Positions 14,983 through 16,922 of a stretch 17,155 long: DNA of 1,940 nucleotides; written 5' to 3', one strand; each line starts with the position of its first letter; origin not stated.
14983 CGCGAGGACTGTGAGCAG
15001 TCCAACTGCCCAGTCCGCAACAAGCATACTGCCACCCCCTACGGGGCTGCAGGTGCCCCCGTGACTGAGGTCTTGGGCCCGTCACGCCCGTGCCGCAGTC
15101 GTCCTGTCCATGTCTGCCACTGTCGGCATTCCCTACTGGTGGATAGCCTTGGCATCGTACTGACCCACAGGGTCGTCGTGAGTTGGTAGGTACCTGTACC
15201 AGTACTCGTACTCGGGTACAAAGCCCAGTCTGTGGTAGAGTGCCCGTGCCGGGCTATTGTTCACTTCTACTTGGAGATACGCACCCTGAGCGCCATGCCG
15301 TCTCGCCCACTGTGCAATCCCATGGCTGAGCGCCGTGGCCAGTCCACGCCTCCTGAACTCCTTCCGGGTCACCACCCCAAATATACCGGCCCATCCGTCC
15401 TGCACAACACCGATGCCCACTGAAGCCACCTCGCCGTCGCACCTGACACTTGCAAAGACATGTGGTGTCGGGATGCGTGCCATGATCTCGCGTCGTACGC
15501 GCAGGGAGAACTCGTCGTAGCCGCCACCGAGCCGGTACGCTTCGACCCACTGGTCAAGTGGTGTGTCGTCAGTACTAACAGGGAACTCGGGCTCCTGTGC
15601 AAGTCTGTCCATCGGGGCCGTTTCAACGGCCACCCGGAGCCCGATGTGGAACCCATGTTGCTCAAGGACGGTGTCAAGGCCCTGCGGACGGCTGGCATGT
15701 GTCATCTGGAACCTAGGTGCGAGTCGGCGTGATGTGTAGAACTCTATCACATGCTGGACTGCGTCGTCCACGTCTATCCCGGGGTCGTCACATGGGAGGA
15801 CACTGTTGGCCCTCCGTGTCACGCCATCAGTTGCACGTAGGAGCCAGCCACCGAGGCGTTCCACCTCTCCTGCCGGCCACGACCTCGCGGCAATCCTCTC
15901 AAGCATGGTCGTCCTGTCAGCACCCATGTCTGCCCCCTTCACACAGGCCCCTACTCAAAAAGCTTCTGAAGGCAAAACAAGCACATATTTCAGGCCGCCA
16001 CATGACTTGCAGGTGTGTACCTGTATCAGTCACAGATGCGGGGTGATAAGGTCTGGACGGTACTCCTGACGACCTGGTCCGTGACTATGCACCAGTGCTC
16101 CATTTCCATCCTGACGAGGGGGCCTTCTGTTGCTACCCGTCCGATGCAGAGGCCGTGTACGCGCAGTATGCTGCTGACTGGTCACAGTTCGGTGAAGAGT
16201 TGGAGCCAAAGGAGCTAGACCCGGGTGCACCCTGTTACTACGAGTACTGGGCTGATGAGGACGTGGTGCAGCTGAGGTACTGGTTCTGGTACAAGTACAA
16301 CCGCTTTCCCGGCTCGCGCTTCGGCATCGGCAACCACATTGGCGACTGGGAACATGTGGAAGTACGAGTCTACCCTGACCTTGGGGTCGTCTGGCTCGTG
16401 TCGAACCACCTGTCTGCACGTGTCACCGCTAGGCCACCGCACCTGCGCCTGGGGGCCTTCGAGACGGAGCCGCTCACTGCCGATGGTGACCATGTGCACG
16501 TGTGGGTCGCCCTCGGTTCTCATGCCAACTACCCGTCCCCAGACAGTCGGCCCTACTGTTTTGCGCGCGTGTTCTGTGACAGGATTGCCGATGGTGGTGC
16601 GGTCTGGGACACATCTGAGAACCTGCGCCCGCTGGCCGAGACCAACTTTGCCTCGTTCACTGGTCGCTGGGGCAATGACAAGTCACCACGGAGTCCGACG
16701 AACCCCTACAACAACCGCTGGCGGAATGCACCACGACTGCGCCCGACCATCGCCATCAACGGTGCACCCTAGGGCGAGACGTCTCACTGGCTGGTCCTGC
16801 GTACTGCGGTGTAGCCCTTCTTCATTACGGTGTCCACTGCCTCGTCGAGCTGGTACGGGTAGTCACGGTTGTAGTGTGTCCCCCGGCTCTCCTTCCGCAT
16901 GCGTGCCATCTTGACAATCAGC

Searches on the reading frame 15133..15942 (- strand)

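Call 6: search_protein_families(library=pfam, proteins=[window:15133-15942:-], max_evalue=0.1)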
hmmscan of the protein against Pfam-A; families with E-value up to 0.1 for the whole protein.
window:15133-15942:- (269 aa): 9 families
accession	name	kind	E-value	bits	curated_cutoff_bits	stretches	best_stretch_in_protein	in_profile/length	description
PF24553.2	Rv0428c_C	-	1.6e-29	103.6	27.2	1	14-249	7-223/224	Probable histone acetyltransferase Rv0428c C-terminal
PF00583.31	Acetyltransf_1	-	9e-16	58.6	20.7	1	150-241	24-116/116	Acetyltransferase (GNAT) family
PF08445.16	FR47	-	2.9e-10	40.4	22.1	1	181-244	18-80/86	FR47-like protein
PF13508.13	Acetyltransf_7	-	2.3e-09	37.9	27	1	169-242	12-83/84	Acetyltransferase (GNAT) domain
PF13673.13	Acetyltransf_10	-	1.1e-06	29.1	23.6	1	167-242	37-108/128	Acetyltransferase (GNAT) domain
PF13302.13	Acetyltransf_3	-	8.6e-05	23.7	25.4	1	170-242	64-138/138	Acetyltransferase (GNAT) domain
PF13480.13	Acetyltransf_6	-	0.0016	19.1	22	1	124-219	26-130/143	Acetyltransferase (GNAT) domain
PF12746.13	GNAT_acetyltran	-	0.0023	18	26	1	189-247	185-240/243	GNAT acetyltransferase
PF13527.13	Acetyltransf_9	-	0.03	14.8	25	1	185-241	73-124/127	Acetyltransferase (GNAT) domain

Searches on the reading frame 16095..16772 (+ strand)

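Call 6: search_protein_families(library=pfam, proteins=[window:16095-16772:+], max_evalue=0.1)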
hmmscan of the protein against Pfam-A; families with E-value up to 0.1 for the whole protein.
window:16095-16772:+ (225 aa): 1 family
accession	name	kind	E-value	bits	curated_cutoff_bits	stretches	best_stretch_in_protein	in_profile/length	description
PF06101.16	Vps62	-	0.0077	15.1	22.1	1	78-103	365-392/541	Vacuolar protein sorting-associated protein 62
